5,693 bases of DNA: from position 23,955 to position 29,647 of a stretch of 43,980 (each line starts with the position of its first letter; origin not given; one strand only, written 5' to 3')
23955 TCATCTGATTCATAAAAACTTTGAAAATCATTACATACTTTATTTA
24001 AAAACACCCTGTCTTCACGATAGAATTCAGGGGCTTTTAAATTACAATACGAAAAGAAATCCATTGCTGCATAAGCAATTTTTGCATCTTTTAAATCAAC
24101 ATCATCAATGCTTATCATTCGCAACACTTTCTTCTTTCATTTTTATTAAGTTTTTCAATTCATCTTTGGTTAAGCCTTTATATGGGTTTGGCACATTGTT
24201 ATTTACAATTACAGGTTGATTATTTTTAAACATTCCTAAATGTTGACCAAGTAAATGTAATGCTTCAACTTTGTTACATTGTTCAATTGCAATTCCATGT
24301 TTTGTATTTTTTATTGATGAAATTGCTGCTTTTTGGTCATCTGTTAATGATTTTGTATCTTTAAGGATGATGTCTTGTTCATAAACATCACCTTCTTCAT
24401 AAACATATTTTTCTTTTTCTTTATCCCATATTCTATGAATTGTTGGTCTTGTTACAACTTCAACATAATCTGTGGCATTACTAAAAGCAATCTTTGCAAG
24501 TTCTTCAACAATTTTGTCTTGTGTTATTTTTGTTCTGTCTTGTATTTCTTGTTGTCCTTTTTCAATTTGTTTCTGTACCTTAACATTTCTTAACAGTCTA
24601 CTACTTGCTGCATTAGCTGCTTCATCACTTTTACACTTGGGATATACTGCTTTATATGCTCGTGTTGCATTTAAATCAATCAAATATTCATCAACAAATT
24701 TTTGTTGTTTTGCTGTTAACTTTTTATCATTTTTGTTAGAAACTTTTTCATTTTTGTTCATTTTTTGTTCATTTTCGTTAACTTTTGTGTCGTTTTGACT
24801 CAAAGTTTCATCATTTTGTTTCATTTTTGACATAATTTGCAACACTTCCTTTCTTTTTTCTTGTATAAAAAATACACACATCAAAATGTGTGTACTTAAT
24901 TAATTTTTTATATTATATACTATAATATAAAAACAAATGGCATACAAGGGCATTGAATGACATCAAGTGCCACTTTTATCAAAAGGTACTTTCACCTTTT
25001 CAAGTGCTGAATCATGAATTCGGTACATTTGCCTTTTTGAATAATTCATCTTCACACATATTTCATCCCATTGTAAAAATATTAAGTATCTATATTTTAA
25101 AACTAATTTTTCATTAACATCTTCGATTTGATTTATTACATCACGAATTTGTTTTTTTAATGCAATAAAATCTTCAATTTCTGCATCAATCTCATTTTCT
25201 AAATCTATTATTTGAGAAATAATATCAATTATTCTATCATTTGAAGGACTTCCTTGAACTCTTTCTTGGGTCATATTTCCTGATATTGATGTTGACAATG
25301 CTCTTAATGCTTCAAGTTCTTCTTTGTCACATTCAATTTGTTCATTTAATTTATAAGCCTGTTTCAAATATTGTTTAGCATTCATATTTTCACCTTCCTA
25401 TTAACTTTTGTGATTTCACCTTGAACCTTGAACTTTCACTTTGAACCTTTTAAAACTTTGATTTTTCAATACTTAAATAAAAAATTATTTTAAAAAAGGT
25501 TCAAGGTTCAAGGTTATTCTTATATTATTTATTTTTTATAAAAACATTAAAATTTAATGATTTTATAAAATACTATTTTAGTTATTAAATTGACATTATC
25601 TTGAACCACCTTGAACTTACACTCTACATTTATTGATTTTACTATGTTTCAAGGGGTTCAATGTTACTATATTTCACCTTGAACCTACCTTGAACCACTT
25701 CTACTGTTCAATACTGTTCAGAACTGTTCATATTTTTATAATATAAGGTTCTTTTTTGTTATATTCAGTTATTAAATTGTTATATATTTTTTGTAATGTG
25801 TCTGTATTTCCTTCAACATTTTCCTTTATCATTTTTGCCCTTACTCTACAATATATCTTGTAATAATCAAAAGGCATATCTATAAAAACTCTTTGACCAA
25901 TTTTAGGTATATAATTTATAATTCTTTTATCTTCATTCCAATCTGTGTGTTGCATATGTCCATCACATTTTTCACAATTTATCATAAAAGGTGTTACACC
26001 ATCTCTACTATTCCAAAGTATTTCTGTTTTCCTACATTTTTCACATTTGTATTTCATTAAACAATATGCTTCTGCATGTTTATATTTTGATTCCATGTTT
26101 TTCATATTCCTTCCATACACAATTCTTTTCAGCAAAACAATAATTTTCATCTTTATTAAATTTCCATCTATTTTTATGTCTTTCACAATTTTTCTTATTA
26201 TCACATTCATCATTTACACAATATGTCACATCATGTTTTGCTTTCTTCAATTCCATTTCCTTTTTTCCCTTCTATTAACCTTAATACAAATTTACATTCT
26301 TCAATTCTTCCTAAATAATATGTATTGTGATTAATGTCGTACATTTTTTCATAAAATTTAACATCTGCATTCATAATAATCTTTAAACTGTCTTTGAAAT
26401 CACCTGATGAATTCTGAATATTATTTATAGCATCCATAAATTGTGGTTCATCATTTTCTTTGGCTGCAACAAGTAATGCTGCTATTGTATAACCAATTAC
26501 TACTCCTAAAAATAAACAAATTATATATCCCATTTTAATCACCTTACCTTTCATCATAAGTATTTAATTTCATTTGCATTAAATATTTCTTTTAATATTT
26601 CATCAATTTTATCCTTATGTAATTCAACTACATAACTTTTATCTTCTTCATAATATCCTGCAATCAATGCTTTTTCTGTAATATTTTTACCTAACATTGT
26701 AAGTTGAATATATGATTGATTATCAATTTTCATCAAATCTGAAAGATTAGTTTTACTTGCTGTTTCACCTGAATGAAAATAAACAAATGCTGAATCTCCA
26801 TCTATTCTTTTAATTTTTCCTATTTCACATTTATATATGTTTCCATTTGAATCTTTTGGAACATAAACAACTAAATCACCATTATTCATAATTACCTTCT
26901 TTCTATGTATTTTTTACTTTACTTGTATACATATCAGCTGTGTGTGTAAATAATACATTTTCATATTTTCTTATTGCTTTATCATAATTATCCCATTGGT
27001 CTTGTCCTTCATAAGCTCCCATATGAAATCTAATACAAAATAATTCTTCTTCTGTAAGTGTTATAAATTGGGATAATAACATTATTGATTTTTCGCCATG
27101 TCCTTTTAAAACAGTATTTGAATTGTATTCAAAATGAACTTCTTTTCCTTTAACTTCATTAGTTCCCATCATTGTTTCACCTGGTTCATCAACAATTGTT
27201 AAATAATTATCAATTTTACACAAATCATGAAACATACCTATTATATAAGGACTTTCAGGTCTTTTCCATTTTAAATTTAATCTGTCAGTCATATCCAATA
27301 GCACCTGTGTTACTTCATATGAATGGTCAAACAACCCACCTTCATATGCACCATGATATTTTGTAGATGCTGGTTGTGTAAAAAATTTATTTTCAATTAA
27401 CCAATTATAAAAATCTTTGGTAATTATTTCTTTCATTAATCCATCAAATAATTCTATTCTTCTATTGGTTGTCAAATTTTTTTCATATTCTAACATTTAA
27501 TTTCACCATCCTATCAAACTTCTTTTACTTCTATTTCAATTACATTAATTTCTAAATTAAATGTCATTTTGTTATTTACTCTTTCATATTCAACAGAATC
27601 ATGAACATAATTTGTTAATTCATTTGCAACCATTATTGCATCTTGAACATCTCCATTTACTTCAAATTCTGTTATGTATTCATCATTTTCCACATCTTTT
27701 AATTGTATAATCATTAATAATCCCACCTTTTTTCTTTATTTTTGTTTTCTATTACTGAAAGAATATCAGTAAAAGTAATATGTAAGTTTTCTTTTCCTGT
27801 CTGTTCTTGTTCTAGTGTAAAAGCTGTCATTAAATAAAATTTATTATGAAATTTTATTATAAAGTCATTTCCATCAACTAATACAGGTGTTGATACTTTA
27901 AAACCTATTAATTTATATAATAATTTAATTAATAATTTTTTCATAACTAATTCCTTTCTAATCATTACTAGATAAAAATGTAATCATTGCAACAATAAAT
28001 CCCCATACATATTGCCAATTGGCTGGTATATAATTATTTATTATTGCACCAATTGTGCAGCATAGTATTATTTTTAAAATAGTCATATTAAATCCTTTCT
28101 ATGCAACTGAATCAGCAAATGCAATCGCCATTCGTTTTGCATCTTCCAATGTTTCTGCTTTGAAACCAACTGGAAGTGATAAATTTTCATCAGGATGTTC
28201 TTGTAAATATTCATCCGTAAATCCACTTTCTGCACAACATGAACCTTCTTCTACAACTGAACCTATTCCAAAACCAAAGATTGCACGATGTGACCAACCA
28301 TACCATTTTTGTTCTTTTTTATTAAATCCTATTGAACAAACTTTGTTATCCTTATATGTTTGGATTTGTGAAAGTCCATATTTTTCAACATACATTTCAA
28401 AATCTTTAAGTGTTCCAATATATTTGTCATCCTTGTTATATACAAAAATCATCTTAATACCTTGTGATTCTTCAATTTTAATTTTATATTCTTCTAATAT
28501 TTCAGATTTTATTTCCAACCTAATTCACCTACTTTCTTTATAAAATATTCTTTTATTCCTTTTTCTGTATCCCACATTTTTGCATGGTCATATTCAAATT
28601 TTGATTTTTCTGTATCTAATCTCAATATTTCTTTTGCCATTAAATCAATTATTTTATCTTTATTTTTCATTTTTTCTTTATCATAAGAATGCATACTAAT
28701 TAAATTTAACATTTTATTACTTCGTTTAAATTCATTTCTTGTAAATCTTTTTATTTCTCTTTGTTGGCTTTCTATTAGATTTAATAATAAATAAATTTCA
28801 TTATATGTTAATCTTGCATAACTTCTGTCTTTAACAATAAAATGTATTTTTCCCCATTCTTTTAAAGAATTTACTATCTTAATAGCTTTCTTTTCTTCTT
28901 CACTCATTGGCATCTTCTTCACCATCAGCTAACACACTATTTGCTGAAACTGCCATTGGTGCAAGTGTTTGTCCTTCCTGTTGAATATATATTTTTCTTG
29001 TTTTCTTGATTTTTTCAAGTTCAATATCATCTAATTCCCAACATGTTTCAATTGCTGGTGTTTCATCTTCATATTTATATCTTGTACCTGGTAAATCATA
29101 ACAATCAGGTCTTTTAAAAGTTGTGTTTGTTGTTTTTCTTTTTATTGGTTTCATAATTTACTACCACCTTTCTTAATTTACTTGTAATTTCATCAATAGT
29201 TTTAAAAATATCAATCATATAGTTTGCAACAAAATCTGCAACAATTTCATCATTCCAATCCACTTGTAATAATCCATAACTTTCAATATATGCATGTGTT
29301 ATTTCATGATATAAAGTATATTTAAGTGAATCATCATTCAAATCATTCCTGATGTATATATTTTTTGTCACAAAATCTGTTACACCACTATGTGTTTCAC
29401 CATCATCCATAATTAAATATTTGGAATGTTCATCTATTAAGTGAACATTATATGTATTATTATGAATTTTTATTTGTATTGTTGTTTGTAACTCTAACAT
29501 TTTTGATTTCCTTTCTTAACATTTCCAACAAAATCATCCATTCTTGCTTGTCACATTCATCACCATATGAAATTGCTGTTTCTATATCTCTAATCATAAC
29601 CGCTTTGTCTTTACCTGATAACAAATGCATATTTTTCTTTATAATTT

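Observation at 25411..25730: Two paralogous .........-rich upstream modules 17 kb apart, one before the late regulator and one before orf-integrase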

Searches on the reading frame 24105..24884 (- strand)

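Call 12: search_protein_families(library=pfam, proteins=[window:24105-24884:-], max_evalue=0.01)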
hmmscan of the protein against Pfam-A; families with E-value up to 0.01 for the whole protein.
window:24105-24884:- (259 aa): 2 families
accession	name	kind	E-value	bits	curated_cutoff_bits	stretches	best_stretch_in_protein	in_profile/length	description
PF03592.21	Terminase_2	-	5.2e-31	108.6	26.1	1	56-221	1-133/141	Terminase small subunit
PF05180.17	zf-DNL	-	0.0048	17.3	27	0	195-223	23-51/64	DNL zinc finger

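Call 13: search_protein_families(library=phrogs, proteins=[window:24105-24884:-], max_evalue=0.001)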
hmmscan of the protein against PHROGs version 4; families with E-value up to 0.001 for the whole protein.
window:24105-24884:- (259 aa): 5 families
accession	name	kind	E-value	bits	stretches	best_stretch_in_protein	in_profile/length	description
phrog_51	-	head and packaging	2e-38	133.6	1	12-234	44-229/261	terminase small subunit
phrog_2606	-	head and packaging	9.3e-21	75.4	1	18-223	48-251/310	terminase small subunit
phrog_17390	-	unknown function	1.1e-07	32.5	1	55-118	2-62/69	-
phrog_1595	-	head and packaging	2e-06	29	1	54-130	2-80/164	terminase small subunit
phrog_5334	-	head and packaging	3.4e-05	25.1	0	42-153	3-90/162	terminase small subunit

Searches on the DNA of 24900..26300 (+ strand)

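Call 6: search_dna_similar(query=window:24900-26300:+, collection=phages, mode=distant, max_rows=30)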
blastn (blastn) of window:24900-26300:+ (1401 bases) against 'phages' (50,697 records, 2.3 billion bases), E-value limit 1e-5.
No match.

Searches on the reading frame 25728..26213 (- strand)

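Call 12: search_protein_families(library=pfam, proteins=[window:25728-26213:-], max_evalue=0.01)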
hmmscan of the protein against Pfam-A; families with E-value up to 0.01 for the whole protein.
window:25728-26213:- (161 aa): 0 families

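Call 13: search_protein_families(library=phrogs, proteins=[window:25728-26213:-], max_evalue=0.001)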
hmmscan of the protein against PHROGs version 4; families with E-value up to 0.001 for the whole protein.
window:25728-26213:- (161 aa): 2 families
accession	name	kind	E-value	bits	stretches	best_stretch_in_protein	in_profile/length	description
phrog_17547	-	unknown function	1.7e-09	38.4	1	34-81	59-108/211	-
phrog_31477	-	unknown function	2.6e-06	28.5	1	50-121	8-78/125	-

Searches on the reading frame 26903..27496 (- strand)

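Call 12: search_protein_families(library=pfam, proteins=[window:26903-27496:-], max_evalue=0.01)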
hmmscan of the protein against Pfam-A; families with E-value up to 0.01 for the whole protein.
window:26903-27496:- (197 aa): 2 families
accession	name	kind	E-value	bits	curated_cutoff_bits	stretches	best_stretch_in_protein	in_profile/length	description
PF07514.17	TraI_2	-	0.0003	20.3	23.9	1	8-72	11-83/324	Putative helicase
PF01966.28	HD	-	0.00086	20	22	1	56-138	2-74/116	HD domain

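Call 122: search_protein_families(library=pfam, proteins=[window:26903-27493:-], max_evalue=0.001)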
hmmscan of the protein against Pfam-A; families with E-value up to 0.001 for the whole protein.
window:26903-27493:- (196 aa): 2 families
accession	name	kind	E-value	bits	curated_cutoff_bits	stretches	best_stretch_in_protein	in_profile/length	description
PF07514.17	TraI_2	-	0.00032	20.2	23.9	1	7-71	11-83/324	Putative helicase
PF01966.28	HD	-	0.00085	20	22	0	55-137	2-74/116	HD domain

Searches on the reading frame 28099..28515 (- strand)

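Call 109: search_protein_families(library=pfam, proteins=[window:28099-28515:-], max_evalue=0.01)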
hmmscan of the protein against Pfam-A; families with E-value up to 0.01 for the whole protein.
window:28099-28515:- (138 aa): 1 family
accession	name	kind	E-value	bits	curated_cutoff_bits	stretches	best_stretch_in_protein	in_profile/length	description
PF25188.1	Tad6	-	3.4e-49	167.1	27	1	2-137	11-144/145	Type I Thoeris inhibitor Tad6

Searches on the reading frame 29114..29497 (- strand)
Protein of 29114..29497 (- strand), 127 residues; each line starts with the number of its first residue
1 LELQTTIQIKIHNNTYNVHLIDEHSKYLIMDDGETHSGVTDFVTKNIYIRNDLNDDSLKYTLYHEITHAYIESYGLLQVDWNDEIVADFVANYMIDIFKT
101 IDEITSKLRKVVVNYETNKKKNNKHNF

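Call 109: search_protein_families(library=pfam, proteins=[window:29114-29497:-], max_evalue=0.01)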
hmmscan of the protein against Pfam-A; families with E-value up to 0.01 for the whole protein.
window:29114-29497:- (127 aa): 3 families
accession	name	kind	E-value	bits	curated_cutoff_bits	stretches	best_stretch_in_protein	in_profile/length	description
PF14247.12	DUF4344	-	0.00028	21.2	29.6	1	56-107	91-142/220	Putative metallopeptidase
PF20573.4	DUF6782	-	0.002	17.8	27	1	28-69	59-101/241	Putative metallopeptidase family (DUF6782)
PF10026.15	DUF2268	-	0.0034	17.4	23.6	1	11-70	16-77/195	Predicted Zn-dependent protease (DUF2268)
